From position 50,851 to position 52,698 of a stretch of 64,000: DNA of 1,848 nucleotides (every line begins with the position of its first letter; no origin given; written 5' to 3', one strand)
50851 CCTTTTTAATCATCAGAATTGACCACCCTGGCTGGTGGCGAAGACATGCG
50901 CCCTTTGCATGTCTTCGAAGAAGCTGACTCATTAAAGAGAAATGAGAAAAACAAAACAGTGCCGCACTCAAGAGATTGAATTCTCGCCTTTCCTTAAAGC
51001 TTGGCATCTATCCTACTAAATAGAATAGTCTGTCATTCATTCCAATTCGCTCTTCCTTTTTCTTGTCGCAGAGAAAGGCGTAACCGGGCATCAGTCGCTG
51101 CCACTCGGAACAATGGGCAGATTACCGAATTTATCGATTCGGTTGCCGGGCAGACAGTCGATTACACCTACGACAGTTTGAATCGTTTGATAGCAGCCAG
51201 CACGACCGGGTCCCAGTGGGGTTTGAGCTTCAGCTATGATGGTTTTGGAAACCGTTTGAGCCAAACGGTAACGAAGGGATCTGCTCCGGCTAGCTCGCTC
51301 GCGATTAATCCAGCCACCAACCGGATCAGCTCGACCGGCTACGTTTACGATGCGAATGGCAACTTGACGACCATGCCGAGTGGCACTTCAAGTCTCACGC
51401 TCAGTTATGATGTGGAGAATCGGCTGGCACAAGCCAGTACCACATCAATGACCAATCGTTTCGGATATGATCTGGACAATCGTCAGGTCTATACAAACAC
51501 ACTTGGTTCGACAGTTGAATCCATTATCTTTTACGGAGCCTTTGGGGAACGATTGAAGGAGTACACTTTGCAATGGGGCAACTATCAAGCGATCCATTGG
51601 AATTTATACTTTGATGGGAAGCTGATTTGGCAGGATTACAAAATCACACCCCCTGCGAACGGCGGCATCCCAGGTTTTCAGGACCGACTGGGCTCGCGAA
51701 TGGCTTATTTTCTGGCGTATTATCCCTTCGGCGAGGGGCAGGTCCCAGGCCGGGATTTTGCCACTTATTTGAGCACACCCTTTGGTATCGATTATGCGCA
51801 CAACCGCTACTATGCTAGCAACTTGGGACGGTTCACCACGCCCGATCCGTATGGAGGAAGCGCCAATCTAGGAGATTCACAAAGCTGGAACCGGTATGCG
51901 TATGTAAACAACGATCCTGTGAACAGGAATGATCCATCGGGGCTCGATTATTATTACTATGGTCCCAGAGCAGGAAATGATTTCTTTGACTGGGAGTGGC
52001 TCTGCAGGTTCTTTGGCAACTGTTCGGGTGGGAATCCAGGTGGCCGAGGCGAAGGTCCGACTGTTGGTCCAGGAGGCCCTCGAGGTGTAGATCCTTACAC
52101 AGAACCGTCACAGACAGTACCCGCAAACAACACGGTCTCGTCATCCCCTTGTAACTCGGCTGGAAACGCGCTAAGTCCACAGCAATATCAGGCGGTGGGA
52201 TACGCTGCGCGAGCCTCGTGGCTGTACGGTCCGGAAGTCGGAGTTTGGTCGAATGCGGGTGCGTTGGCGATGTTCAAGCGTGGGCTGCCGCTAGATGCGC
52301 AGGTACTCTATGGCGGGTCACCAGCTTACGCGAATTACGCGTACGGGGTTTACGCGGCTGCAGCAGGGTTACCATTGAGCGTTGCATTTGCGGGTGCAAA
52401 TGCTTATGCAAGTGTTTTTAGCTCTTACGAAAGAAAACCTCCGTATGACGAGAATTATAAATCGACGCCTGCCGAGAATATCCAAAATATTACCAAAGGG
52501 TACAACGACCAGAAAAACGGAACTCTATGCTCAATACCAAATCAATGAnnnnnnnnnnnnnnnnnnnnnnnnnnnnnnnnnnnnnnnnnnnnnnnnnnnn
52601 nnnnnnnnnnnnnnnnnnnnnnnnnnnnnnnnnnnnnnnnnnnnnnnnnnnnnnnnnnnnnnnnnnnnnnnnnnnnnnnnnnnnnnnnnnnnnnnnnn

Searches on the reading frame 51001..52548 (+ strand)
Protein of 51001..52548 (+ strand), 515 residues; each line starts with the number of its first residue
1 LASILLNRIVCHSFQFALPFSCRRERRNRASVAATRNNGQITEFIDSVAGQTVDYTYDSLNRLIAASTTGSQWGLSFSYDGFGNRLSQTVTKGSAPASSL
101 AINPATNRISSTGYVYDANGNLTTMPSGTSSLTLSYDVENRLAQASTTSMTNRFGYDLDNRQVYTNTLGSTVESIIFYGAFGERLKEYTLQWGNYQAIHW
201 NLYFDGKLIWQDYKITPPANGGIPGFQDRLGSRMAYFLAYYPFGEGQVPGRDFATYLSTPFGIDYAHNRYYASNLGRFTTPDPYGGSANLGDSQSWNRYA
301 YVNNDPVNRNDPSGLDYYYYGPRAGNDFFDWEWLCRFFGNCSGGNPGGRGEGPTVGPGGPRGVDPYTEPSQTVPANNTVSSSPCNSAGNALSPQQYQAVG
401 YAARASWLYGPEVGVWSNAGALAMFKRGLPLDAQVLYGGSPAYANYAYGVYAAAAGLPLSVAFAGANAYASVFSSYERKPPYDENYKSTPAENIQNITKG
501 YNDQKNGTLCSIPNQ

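Call 69: search_protein_families(library=pfam, proteins=[window:51001-52548:+], max_evalue=0.0001)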
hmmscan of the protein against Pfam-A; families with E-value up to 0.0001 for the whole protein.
window:51001-52548:+ (515 aa): 1 family
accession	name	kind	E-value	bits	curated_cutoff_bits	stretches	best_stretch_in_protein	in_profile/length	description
PF05593.20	RHS_repeat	-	1.3e-12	48.2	22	0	38-69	4-34/38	RHS Repeat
